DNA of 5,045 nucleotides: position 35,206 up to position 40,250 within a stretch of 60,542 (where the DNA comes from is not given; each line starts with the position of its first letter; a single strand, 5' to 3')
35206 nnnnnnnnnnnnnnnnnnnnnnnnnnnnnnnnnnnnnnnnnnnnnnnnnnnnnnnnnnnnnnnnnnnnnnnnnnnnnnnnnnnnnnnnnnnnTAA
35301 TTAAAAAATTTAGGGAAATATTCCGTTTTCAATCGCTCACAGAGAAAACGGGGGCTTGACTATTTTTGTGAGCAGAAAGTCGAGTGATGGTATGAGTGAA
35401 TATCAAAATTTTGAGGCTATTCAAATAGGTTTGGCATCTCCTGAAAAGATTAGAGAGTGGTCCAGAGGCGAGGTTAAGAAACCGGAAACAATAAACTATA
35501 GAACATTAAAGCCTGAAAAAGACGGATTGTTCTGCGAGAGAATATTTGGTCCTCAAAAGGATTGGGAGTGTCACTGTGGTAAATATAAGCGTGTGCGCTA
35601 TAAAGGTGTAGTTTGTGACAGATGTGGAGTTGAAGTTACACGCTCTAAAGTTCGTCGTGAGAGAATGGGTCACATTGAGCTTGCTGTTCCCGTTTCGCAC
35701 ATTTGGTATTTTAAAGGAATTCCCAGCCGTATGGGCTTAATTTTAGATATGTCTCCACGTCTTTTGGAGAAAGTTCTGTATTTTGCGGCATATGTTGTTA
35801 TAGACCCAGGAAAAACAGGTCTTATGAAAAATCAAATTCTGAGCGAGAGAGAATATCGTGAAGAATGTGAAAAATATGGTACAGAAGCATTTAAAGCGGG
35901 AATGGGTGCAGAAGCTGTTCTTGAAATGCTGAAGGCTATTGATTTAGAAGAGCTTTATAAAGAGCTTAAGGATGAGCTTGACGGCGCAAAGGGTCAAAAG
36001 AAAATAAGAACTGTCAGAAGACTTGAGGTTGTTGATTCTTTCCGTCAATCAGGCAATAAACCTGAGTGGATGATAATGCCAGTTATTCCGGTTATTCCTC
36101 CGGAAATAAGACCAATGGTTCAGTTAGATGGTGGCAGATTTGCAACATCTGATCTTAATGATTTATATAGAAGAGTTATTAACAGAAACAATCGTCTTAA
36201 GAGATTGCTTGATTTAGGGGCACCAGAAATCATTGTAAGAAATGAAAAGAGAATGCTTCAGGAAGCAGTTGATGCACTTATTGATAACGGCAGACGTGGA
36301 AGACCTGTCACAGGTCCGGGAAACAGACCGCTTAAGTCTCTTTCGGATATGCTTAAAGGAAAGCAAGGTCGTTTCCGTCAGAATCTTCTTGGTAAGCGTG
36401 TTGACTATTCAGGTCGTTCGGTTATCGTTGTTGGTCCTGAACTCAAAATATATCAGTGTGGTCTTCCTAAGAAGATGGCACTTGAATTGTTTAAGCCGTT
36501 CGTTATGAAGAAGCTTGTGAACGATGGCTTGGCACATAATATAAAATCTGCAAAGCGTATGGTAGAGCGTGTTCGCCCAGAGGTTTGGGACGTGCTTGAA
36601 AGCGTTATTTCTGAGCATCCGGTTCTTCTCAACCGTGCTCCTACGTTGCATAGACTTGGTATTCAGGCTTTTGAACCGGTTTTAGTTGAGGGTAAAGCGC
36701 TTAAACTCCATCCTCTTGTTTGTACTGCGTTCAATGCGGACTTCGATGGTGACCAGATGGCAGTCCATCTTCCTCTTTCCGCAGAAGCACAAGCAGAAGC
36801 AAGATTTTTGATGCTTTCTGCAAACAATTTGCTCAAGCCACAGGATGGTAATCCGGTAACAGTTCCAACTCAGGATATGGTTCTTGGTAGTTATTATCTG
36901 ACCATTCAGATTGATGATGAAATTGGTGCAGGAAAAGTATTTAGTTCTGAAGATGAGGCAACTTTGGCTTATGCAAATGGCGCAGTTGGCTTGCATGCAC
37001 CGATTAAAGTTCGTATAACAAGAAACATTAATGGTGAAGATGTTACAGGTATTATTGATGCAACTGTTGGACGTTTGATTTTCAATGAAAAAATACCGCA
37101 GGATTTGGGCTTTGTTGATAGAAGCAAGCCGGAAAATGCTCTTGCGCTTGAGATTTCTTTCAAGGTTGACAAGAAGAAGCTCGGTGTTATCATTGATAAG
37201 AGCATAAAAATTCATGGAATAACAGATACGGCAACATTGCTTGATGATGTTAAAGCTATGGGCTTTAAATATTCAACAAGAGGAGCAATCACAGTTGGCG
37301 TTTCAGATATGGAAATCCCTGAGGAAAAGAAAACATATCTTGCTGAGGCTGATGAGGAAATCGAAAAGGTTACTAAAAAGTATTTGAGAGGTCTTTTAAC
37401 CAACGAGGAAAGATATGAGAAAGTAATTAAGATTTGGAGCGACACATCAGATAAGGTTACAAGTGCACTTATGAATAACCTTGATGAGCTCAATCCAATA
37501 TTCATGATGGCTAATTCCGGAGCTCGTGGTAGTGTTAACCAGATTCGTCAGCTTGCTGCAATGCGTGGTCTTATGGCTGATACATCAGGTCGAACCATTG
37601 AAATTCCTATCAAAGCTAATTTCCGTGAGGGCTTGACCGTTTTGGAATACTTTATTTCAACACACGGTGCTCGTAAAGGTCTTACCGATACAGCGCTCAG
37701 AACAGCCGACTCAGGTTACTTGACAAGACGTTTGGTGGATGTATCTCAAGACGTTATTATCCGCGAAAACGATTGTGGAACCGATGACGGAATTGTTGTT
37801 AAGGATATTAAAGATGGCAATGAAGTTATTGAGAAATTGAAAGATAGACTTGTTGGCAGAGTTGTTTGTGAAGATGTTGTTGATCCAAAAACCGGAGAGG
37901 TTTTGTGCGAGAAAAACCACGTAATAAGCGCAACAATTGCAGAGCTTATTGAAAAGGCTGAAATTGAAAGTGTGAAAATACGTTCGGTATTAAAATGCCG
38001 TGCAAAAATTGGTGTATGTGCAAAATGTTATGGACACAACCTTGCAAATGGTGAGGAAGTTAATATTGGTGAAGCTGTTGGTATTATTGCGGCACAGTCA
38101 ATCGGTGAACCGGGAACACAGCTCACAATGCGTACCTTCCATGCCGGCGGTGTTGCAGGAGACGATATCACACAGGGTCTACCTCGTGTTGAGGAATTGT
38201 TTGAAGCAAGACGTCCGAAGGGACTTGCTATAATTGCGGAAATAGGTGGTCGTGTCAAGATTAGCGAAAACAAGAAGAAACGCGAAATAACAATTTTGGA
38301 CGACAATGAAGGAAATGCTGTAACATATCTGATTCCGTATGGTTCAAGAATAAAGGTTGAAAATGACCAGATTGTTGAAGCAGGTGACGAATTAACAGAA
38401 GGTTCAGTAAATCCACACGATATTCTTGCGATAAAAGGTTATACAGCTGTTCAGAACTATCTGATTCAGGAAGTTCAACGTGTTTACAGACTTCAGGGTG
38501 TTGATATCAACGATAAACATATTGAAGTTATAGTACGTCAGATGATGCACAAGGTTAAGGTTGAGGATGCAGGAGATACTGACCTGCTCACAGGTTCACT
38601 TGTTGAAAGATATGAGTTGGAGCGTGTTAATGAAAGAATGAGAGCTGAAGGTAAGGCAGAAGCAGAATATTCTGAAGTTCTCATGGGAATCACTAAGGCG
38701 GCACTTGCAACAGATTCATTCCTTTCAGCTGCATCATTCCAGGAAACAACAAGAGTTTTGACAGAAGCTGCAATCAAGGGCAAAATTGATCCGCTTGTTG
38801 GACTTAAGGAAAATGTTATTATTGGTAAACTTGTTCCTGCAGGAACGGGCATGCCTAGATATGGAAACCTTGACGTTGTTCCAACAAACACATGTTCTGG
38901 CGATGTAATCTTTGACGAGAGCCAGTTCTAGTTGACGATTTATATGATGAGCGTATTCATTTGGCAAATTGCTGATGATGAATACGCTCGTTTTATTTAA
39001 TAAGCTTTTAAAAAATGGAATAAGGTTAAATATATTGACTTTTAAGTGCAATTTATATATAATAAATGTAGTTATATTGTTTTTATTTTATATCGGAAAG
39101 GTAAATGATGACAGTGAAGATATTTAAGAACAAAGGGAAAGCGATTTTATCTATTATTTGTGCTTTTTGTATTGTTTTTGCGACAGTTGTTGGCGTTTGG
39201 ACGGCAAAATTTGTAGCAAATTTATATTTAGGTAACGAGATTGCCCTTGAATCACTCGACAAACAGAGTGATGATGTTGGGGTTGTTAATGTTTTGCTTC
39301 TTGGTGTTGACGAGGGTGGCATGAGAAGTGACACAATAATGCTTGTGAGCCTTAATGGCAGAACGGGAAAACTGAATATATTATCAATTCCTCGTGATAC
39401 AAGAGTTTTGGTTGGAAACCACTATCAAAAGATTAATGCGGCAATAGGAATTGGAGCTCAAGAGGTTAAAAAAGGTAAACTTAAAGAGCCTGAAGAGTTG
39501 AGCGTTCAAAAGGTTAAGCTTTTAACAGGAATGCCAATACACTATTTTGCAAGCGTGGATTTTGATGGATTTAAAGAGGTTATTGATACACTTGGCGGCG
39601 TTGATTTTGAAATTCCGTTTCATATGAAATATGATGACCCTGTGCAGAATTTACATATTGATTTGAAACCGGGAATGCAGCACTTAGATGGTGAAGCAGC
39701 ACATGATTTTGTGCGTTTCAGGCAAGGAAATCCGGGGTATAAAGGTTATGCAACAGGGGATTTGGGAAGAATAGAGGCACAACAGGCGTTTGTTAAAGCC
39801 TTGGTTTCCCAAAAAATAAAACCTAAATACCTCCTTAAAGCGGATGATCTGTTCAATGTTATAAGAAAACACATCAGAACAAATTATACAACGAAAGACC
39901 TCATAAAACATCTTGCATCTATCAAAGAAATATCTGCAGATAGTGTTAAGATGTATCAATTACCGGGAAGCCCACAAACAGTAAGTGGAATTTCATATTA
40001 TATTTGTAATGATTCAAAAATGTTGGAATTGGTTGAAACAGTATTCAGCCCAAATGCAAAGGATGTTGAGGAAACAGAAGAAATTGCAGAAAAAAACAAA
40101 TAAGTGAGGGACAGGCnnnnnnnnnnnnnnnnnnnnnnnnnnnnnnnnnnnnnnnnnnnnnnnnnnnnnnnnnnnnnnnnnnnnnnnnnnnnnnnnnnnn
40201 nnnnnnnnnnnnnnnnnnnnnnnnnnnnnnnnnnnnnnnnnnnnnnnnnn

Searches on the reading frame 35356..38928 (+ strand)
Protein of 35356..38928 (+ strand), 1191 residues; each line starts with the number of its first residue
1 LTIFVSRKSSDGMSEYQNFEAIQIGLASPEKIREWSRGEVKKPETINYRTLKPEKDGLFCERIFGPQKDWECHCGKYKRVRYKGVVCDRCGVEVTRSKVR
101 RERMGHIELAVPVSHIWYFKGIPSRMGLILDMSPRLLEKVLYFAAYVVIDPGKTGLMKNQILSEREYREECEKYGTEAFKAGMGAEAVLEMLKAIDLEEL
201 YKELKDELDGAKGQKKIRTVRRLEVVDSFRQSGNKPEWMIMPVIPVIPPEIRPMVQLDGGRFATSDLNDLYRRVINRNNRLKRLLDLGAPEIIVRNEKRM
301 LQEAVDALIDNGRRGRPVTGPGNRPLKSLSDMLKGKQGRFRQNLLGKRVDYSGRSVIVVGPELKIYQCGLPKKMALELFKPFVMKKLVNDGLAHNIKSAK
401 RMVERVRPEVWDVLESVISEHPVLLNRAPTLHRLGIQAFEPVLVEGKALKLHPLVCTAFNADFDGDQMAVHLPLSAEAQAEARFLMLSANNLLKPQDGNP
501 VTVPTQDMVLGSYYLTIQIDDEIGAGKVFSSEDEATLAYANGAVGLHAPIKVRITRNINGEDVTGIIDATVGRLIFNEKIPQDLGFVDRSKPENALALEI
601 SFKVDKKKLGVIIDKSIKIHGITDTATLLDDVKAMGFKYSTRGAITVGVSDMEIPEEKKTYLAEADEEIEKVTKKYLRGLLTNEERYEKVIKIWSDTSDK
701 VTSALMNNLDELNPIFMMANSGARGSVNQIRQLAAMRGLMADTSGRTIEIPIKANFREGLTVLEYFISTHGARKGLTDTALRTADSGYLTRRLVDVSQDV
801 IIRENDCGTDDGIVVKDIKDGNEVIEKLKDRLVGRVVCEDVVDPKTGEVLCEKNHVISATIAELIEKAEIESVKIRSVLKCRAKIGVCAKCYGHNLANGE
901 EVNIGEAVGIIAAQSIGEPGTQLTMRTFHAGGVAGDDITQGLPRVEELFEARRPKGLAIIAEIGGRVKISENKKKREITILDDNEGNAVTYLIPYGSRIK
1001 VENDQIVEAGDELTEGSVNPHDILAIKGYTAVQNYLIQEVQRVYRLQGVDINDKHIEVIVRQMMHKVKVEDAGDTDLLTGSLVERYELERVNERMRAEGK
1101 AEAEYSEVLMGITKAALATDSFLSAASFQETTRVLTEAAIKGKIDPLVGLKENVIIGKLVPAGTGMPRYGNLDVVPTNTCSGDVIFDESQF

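Call 14: search_protein_families(library=pfam, proteins=[window:35356-38928:+], max_evalue=0.0001)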
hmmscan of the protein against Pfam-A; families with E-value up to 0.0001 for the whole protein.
window:35356-38928:+ (1191 aa): 5 families
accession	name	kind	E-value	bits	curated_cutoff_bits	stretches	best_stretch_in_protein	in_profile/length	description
PF04997.17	RNA_pol_Rpb1_1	-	5.6e-88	295.7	39.7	1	17-344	2-312/312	RNA polymerase Rpb1, domain 1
PF04998.22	RNA_pol_Rpb1_5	-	8.9e-68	229.1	28.5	1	759-1117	1-264/267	RNA polymerase Rpb1, domain 5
PF00623.25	RNA_pol_Rpb1_2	-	4.8e-40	138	25.3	2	394-487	72-165/166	RNA polymerase Rpb1, domain 2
PF04983.23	RNA_pol_Rpb1_3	-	2.1e-27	96.4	28.9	1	491-652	1-162/162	RNA polymerase Rpb1, domain 3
PF05000.22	RNA_pol_Rpb1_4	-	4.3e-18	65.6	24.8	1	681-756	1-106/107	RNA polymerase Rpb1, domain 4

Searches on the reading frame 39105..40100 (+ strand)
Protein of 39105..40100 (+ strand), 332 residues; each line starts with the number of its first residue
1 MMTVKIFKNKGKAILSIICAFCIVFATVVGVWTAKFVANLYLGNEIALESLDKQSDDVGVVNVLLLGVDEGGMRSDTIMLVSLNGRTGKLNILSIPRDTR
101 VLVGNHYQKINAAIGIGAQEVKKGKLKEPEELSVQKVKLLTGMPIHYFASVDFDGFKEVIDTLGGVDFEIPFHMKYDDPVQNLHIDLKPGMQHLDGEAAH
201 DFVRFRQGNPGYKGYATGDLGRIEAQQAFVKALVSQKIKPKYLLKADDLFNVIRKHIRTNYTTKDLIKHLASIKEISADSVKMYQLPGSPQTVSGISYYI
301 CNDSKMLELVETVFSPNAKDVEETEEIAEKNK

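Call 13: search_protein_families(library=pfam, proteins=[window:39105-40100:+], max_evalue=0.0001)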
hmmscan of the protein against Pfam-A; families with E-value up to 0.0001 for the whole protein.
window:39105-40100:+ (332 aa): 1 family
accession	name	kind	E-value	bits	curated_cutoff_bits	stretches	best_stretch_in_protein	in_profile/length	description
PF03816.19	LytR_cpsA_psr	-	4.1e-37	128.1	24.6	1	74-236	1-147/150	LytR_cpsA_psr family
